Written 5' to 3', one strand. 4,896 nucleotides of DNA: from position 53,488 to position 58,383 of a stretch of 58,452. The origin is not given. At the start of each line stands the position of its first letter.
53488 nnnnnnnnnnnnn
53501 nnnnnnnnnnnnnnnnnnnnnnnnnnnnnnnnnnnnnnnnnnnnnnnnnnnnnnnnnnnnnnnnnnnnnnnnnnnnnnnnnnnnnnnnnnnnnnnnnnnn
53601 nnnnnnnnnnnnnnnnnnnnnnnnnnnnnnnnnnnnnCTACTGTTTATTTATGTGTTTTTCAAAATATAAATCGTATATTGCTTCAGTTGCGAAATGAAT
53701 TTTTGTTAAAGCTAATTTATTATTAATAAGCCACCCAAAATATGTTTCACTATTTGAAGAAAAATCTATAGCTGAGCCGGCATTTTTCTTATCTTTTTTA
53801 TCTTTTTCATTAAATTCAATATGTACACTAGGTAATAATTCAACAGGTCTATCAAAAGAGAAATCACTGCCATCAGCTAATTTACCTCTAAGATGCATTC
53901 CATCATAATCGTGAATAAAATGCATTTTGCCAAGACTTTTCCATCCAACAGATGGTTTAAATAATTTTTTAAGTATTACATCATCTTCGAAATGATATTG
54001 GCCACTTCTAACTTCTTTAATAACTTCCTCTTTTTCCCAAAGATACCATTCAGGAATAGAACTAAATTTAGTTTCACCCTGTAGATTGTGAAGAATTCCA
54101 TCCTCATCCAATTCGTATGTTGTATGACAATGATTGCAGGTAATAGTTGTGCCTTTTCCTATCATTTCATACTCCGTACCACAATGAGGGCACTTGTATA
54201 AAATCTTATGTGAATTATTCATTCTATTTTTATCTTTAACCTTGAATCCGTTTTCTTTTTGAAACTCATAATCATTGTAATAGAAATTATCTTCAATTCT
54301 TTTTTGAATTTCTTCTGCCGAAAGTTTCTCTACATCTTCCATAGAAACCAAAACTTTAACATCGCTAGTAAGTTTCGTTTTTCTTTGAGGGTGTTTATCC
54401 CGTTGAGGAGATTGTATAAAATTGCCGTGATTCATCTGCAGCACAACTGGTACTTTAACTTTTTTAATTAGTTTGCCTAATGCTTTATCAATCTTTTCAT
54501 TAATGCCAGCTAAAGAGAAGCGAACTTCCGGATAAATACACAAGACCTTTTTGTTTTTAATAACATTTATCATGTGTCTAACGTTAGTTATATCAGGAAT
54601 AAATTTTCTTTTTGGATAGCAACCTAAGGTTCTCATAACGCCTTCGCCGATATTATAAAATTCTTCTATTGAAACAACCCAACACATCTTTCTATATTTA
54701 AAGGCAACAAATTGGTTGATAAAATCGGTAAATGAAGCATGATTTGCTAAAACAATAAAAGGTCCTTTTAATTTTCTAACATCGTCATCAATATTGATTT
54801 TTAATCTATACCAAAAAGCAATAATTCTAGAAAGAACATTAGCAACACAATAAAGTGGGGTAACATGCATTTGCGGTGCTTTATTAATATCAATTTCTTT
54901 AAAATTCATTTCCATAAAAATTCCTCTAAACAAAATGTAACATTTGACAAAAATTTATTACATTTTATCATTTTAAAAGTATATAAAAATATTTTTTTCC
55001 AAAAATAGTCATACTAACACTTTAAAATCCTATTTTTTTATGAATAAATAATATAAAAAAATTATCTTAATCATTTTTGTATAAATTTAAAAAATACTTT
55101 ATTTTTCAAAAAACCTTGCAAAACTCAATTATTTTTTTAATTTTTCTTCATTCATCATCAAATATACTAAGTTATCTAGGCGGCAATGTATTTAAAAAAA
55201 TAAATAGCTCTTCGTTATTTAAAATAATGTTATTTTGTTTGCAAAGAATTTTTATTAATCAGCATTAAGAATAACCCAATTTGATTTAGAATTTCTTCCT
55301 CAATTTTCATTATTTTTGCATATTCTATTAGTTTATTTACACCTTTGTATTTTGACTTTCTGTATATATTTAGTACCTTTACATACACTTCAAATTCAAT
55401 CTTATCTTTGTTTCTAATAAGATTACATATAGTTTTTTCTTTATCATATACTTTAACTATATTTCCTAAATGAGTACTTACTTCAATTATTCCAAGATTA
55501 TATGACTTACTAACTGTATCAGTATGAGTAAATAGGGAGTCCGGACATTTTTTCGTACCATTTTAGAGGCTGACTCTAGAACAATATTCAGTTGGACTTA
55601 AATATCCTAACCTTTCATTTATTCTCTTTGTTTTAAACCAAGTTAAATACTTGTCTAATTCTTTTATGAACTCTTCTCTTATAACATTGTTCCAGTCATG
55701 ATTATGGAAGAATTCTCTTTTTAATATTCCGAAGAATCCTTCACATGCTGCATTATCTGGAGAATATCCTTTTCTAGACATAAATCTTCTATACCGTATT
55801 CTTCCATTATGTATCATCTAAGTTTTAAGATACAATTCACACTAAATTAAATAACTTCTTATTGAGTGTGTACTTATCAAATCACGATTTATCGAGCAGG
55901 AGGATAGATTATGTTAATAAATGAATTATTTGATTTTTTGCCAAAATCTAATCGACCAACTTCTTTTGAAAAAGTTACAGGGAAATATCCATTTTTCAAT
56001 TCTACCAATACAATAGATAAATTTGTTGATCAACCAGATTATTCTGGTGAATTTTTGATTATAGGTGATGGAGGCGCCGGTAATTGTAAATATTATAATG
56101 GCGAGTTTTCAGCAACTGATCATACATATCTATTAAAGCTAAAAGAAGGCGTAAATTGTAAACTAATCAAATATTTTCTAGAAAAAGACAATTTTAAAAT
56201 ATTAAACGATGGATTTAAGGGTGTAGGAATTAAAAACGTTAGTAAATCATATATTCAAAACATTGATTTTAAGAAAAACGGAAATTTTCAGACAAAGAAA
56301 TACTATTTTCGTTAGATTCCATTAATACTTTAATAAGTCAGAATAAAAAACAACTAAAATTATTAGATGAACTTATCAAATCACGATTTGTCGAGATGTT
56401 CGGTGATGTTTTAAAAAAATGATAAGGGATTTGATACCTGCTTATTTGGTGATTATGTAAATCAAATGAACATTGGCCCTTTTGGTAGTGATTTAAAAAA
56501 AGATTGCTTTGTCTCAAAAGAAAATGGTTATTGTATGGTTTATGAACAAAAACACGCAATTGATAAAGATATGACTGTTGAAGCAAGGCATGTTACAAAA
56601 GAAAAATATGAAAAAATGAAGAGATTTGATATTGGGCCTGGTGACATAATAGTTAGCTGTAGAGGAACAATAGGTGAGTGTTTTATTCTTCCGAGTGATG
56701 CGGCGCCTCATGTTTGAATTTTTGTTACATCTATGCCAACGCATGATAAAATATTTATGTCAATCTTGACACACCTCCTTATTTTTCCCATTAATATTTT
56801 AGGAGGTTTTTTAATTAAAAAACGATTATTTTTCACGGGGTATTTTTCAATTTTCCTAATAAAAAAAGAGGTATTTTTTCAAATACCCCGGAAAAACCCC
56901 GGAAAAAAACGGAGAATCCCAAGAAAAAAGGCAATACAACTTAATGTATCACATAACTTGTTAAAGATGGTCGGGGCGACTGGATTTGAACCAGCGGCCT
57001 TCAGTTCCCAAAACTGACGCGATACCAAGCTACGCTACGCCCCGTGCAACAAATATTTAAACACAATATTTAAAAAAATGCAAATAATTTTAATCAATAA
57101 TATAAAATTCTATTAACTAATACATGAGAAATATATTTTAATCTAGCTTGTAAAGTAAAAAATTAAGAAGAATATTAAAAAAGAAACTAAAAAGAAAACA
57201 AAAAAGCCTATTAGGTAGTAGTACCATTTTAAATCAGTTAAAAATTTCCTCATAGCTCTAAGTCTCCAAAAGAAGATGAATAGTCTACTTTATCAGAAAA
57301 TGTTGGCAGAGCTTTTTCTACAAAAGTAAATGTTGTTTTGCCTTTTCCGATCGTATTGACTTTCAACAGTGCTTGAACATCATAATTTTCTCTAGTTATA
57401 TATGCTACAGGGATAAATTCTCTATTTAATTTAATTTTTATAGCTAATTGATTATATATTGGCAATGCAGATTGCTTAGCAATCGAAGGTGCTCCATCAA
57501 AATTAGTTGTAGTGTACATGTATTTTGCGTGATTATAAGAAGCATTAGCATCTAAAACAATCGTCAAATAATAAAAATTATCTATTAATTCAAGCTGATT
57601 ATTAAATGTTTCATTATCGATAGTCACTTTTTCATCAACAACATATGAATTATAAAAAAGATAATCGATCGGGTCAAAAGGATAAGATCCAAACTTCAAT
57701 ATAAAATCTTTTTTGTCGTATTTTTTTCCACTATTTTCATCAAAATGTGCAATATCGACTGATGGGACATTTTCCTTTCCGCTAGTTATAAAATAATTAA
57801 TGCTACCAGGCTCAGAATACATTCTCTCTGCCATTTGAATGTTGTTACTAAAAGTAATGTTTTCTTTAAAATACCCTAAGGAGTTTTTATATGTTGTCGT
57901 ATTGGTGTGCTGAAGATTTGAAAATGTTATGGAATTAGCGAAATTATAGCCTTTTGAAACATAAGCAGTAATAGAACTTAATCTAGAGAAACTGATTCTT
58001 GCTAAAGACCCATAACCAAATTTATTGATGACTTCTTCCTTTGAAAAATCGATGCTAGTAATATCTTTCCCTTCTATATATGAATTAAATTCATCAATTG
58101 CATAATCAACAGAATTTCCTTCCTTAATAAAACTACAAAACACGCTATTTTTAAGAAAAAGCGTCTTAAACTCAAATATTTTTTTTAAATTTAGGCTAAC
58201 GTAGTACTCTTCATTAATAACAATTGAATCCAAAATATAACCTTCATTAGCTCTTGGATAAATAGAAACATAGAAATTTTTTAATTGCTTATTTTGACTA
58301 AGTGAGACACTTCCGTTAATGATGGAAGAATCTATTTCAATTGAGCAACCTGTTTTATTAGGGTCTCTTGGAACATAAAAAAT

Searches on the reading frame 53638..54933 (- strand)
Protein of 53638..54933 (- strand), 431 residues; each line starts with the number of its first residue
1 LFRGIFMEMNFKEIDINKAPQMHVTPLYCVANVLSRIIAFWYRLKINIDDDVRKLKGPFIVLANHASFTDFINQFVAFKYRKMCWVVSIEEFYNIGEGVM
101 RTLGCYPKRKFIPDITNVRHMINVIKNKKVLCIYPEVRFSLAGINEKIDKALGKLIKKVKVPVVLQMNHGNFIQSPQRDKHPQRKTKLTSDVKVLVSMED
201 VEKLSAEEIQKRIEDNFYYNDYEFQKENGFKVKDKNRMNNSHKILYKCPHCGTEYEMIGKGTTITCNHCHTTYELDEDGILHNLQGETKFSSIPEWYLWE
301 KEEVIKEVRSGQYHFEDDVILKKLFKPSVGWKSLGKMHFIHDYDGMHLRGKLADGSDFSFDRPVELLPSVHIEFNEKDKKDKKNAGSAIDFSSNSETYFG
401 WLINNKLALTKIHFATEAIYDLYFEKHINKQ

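Call 47: find_encoding_contigs(protein=window:53638-54933:-, flank=5000, max_places=10)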
Protein window:53638-54933:- (431 aa): no gene with exactly this product is on record in the collection.

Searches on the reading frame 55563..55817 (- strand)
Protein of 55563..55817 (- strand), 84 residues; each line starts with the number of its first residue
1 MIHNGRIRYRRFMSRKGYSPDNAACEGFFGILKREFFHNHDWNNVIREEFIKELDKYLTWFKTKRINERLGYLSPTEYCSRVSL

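Call 19: search_protein_families(library=pfam, proteins=[window:55563-55817:-], max_evalue=0.01)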
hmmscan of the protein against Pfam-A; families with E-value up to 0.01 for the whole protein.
window:55563-55817:- (84 aa): 2 families
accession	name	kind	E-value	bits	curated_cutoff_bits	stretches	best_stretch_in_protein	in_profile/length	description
PF13333.12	rve_2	-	4.3e-11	43.2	22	1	26-78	1-51/56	Integrase core domain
PF13683.12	rve_3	-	0.00046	20.3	26.5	1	12-75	6-67/67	Integrase core domain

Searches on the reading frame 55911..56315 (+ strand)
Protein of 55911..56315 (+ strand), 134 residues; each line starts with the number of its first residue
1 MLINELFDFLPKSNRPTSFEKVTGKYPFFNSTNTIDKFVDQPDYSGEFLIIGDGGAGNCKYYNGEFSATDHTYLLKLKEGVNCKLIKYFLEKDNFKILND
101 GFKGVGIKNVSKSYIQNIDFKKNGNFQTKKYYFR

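Call 19: search_protein_families(library=pfam, proteins=[window:55911-56315:+], max_evalue=0.01)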
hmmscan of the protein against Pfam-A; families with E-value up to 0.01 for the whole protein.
window:55911-56315:+ (134 aa): 1 family
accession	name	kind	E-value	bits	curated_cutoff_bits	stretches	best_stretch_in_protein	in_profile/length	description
PF01420.25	Methylase_S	-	1.9e-05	25.3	22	1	4-119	10-133/168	Type I restriction modification DNA specificity domain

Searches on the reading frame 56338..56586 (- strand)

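Call 100: search_protein_families(library=pfam, proteins=[window:56338-56586:-], max_evalue=1)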
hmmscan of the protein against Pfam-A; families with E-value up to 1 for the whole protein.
window:56338-56586:- (82 aa): 1 family
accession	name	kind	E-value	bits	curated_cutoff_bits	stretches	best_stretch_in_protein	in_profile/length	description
PF22484.2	DUF6986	-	0.21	10.8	27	1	14-66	293-342/408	Domain of unknown function (DUF6986)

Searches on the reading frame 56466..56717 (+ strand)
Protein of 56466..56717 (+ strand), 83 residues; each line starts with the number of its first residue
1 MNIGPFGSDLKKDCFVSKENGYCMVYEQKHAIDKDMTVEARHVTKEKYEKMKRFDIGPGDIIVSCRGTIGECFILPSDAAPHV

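Call 19: search_protein_families(library=pfam, proteins=[window:56466-56717:+], max_evalue=0.01)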
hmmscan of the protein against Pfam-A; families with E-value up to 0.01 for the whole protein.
window:56466-56717:+ (83 aa): 0 families

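Call 100: search_protein_families(library=pfam, proteins=[window:56466-56717:+], max_evalue=1)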
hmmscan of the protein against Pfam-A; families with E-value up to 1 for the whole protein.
window:56466-56717:+ (83 aa): 1 family
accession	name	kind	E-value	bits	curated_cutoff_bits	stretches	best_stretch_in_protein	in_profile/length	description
PF01420.25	Methylase_S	-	0.06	14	22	1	34-78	42-79/168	Type I restriction modification DNA specificity domain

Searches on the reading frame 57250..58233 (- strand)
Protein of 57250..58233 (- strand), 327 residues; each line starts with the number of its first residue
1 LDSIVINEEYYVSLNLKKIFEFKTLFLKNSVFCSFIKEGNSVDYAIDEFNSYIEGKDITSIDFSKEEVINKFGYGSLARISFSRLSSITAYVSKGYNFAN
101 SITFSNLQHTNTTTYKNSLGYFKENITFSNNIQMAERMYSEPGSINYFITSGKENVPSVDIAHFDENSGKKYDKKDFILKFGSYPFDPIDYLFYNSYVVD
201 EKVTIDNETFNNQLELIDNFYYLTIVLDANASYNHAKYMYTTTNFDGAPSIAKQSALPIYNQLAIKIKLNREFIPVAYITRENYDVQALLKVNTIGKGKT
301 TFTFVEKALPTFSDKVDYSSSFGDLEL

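Call 46: find_encoding_contigs(protein=window:57250-58233:-, flank=5000, max_places=10)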
Protein window:57250-58233:- (327 aa): no gene with exactly this product is on record in the collection.

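Call 100: search_protein_families(library=pfam, proteins=[window:57250-58233:-], max_evalue=1)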
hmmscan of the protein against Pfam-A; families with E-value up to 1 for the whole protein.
window:57250-58233:- (327 aa): 1 family
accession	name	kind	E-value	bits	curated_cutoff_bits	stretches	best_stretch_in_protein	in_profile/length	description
PF23891.1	DUF7243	-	0.032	14.3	27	1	160-244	78-148/177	Family of unknown function (DUF7243)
